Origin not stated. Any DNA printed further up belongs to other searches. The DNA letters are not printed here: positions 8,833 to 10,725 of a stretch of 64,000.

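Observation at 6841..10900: Unusual loading module: FAAL-like ligase followed by a full PKS-type KR region whose catalytic Lys and Asn are replaced, then ACP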

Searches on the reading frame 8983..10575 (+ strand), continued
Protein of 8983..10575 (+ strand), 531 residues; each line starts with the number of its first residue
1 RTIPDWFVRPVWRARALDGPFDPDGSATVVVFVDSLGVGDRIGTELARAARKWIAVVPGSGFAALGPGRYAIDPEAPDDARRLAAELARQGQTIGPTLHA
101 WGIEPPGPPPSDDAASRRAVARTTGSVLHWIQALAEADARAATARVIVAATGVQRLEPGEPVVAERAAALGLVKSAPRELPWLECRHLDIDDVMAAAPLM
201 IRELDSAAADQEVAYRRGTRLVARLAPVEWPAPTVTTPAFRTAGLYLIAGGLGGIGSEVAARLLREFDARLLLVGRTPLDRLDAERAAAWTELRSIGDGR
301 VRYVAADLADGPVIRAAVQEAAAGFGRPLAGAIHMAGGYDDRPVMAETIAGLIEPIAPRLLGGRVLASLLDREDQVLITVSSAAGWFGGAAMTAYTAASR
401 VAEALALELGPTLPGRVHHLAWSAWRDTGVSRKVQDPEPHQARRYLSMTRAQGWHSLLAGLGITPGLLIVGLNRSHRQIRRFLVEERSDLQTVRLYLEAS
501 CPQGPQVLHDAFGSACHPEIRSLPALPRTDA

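Call 37: find_related_loci(query=A1, collection=genome_contigs, flank=6000)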
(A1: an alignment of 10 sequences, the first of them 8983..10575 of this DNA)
Query A1 (531 aa) in genome_contigs; peptide patterns used: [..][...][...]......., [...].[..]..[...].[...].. (x = any residue, [..] = any of these).
600 stretches matched a pattern (row limit reached: there are more); 500 encode a relative of the query (tblastn E <= 1e-3); the best 80 are kept; 80 distinct loci.
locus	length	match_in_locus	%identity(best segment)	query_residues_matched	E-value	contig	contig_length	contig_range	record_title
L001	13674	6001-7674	34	1-527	5e-92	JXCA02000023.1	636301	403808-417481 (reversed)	Scytonema tolypothrichoides VB-61278 scaffold_005, whole genome shotgun sequence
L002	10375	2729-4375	33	1-529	7e-87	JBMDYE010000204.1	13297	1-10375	MAG: Planktothrix sp. isolate FCentRs1_7 FCentRs1_contig204, whole genome shotgun sequence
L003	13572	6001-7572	34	1-531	8e-80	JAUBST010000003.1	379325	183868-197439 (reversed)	Microcoleus sp. F6_B6 NODE_10_length_379325_cov_142.391258, whole genome shotgun sequence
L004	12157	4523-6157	32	1-527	2e-79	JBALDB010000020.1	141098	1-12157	MAG: Nostoc sp. isolate P12642 bin 1 NODE_34_length_141098_cov_174.428941, whole genome shotgun sequence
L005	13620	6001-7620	31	1-529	2e-79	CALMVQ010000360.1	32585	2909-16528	MAG TPA_asm: uncultured Scytonema sp. isolate SRR13685156_bin.26_CONCOCT_v1.1_MAG genome assembly, contig: NODE_139_leng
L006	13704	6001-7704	34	1-531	8e-79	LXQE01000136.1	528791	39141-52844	Nostoc punctiforme NIES-2108 scaffold24.1, whole genome shotgun sequence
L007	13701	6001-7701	32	1-531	4e-78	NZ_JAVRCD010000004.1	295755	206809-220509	MAG: Nostoc sp. DedQUE08 contig_4, whole genome shotgun sequence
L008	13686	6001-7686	30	1-531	1e-77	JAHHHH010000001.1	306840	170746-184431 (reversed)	MAG: Iphinoe sp. HA4291-MV1 scaffold_54_c1, whole genome shotgun sequence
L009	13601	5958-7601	32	1-529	8e-77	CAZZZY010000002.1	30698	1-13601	MAG: uncultured Acetobacteraceae bacterium isolate Green_W.bin.2 genome assembly, contig: NODE_6_length_30698_cov_5.7769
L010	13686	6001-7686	30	1-531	4e-75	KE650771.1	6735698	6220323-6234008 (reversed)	Fischerella sp. PCC 9431 genomic scaffold Fis9431DRAFT_Scaffold1.2, whole genome shotgun sequence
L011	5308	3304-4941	32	1-529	3e-74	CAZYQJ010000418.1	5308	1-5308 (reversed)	MAG TPA_asm: uncultured Litorilinea sp. isolate SRP268622_co1_330 genome assembly, contig: NODE_39073_length_5308_cov_3.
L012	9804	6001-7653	33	1-531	4e-74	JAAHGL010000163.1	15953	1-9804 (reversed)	MAG: Symploca sp. SIO2C1 2C1_NODE_163, whole genome shotgun sequence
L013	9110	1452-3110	31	1-531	1e-71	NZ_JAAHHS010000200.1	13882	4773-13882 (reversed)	MAG: Moorena sp. SIO3H5 3H5_NODE_200, whole genome shotgun sequence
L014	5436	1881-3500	31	1-527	2e-70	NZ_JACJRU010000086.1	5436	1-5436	Nostoc sp. FACHB-110 contig86, whole genome shotgun sequence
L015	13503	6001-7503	32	1-499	1e-70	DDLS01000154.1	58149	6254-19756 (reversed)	MAG TPA_asm: Cyanobacteria bacterium UBA2566 UBA2566_contig_2063, whole genome shotgun sequence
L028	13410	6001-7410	36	2-483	6e-49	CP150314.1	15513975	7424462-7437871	Sorangium sp. So ce134 chromosome, complete genome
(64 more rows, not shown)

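Call 39: predict_structure(alignment_id=A1)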
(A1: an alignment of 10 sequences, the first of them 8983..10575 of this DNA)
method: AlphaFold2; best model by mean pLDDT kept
length: 531 residues; sequences in the alignment: 10
mean_pLDDT: 85.1   pTM: 0.83
mean pLDDT of the five models: 85.1, 84.5, 83.1, 82.4, 76.2
residues with pLDDT >= 90: 279; 70-90: 173; 50-70: 62; < 50: 17
segments of 3 or more residues with pLDDT < 50: 434-441, 487-491
pLDDT, mean of each block of 10 residues (from residue 1): 75 89 77 92 91 94 96 95 93 90 81 85 93 81 83 90 92 89 92 88 90 93 88 60 95 90 96 96 94 93 95 97 97 85 89 90 94 92 81 86 93 90 72 48 70 87 85 80 62 61 63 67 66 45
secondary structure, 60 per line:
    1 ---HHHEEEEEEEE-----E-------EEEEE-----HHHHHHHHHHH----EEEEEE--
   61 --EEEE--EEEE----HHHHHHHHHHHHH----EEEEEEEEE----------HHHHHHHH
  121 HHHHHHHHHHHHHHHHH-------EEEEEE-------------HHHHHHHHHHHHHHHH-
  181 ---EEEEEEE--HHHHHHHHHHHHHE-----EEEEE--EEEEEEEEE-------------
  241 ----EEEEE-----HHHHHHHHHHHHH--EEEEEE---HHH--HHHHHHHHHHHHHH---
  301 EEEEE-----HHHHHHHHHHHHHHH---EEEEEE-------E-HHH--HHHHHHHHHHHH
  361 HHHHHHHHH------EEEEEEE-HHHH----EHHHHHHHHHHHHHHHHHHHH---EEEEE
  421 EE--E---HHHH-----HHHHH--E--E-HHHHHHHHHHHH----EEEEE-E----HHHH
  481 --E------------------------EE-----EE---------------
elements in order: E7-14 E28-32 H38-48 E53-58 E63-66 E69-72 H77-89 E94-102 H113-137 E145-150 H164-179 E184-190 H193-205 E212-216 E219-227 E245-249 H255-267 E270-275 H284-297 E301-305 H311-325 E329-334 H349-369 E376-382 H384-387 H393-412 E416-422 H429-432 H438-442 H450-461 E466-470 H477-480

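Call 42: search_protein_families(library=pfam, proteins=[L028:556-7968:+, L028:7961-13060:+], max_evalue=0.00001)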
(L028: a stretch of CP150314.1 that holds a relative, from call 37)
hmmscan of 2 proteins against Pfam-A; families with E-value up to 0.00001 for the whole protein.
L028:556-7968:+ (2470 aa): 6 families
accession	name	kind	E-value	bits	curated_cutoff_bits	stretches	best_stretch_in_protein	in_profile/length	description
PF00501.34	AMP-binding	-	3e-125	418.4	29.9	2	39-379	1-384/384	AMP-binding enzyme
PF00668.25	Condensation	-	1.6e-72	245.1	30.6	1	628-1063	5-441/456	Condensation domain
PF00550.31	PP-binding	-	1.7e-34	118.3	20.8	2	2372-2434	3-67/67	Phosphopantetheine attachment site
PF08659.16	KR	-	1e-32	114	22.6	1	2043-2229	1-180/180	KR domain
PF13193.12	AMP-binding_C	-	1.1e-20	74.7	24.5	1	436-511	1-76/76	AMP-binding enzyme C-terminal domain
PF00106.31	adh_short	-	4.5e-10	39.8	26.6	1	2046-2216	4-168/195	short chain dehydrogenase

L028:7961-13060:+ (1699 aa): 13 families
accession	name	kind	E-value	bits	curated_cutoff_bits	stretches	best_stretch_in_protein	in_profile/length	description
PF00109.32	ketoacyl-synt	-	5.5e-66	223.2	20.8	1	13-255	2-252/252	Beta-ketoacyl synthase, N-terminal domain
PF00698.26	Acyl_transf_1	-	2.5e-53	182.1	32.7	1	530-806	1-277/319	Acyl transferase domain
PF02801.28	Ketoacyl-synt_C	-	4e-41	140.2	20.8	1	263-381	1-118/119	Beta-ketoacyl synthase, C-terminal domain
PF00975.26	Thioesterase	-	4.8e-30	105.9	26.4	1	1410-1517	1-109/226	Thioesterase domain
PF22621.2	CurL-like_PKS_C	-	6.9e-23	80.8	27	1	447-510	1-64/64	CurL-like, PKS C-terminal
PF08242.18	Methyltransf_12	-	3.5e-17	63.4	30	1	1087-1189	1-97/98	Methyltransferase domain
PF16197.11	KAsynt_C_assoc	-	1.3e-16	61.5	33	1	384-498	1-110/111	Ketoacyl-synthetase C-terminal extension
PF22336.2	RhiE-like_linker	-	1.5e-16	60.5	27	1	451-511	2-61/67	RhiE-like, KS-MAT linker domain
PF13489.12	Methyltransf_23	-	9.6e-13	48.6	27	1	1067-1243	8-162/164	Methyltransferase domain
PF00550.31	PP-binding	-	4e-12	46.6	20.8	1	1319-1382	2-67/67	Phosphopantetheine attachment site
PF13649.12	Methyltransf_25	-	2.4e-10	41.4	27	1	1086-1188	1-97/97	Methyltransferase domain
PF13847.12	Methyltransf_31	-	7.1e-10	39.2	27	1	1085-1196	6-113/145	Methyltransferase domain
PF08241.18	Methyltransf_11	-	6.8e-08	33.5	21.2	1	1087-1191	1-94/95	Methyltransferase domain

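Call 43: fold_search(model_id=the predicted structure, library=pdb)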
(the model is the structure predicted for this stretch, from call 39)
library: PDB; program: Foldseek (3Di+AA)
matches with E <= 10: 1974; with E <= 0.001: 1703
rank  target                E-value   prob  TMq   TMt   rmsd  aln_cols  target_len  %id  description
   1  6ulw_B                2.9e-37  1.00  0.81  0.37   2.6       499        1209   24  Adenylation, ketoreductase, and pseudo Asub multidomain structure of a keto acid-selecting NRPS module (released 2020-02-19)
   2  6ulw_C                9.6e-37  1.00  0.81  0.37   2.7       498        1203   25  Adenylation, ketoreductase, and pseudo Asub multidomain structure of a keto acid-selecting NRPS module (released 2020-02-19)
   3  6ulw_D                1.3e-36  1.00  0.82  0.38   2.7       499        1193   25  Adenylation, ketoreductase, and pseudo Asub multidomain structure of a keto acid-selecting NRPS module (released 2020-02-19)
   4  6ulw_A                4.0e-36  1.00  0.82  0.37   2.9       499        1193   25  Adenylation, ketoreductase, and pseudo Asub multidomain structure of a keto acid-selecting NRPS module (released 2020-02-19)
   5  5d2e                  1.7e-29  1.00  0.75  0.81   3.6       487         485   19  crystal structure of an N-terminal ketoreductase from macrolactin assembly line (released 2015-08-26)
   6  4imp_A                3.5e-28  1.00  0.68  0.70   4.8       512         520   24  The missing linker: a dimerization motif located within polyketide synthase modules (released 2013-03-27)
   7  4imp_B                9.3e-28  1.00  0.69  0.70   4.6       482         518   23  The missing linker: a dimerization motif located within polyketide synthase modules (released 2013-03-27)
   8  4imp_C                3.1e-27  1.00  0.67  0.69   4.7       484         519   24  The missing linker: a dimerization motif located within polyketide synthase modules (released 2013-03-27)
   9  4imp_D                5.3e-26  1.00  0.68  0.70   4.7       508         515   23  The missing linker: a dimerization motif located within polyketide synthase modules (released 2013-03-27)
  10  5xwv_A                7.3e-26  1.00  0.69  0.76   4.5       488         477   23  Substrate-bound Structure of a Ketoreductase from the Second Module of the amphotericin Polyketide Synthases (released 2018-06-06)
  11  2fr0                  1.2e-25  1.00  0.73  0.82   3.6       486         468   21  The first ketoreductase of the erythromycin synthase (crystal form 1) (released 2006-04-04)
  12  3mjv_B                1.4e-25  1.00  0.67  0.74   4.5       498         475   23  Structure of A-type Ketoreductases from Modular Polyketide Synthase (released 2010-08-18)
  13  3mjs_B                1.5e-25  1.00  0.67  0.74   4.7       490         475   24  Structure of A-type Ketoreductases from Modular Polyketide Synthase (released 2010-08-18)
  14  3mjs_A                3.2e-25  1.00  0.68  0.75   4.6       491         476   24  Structure of A-type Ketoreductases from Modular Polyketide Synthase (released 2010-08-18)
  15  5ktk                  3.2e-25  1.00  0.67  0.78   4.6       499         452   19  Ketoreductase from module 3 of the bacillaene synthase from Bacillus subtilis 168 (released 2016-09-07)
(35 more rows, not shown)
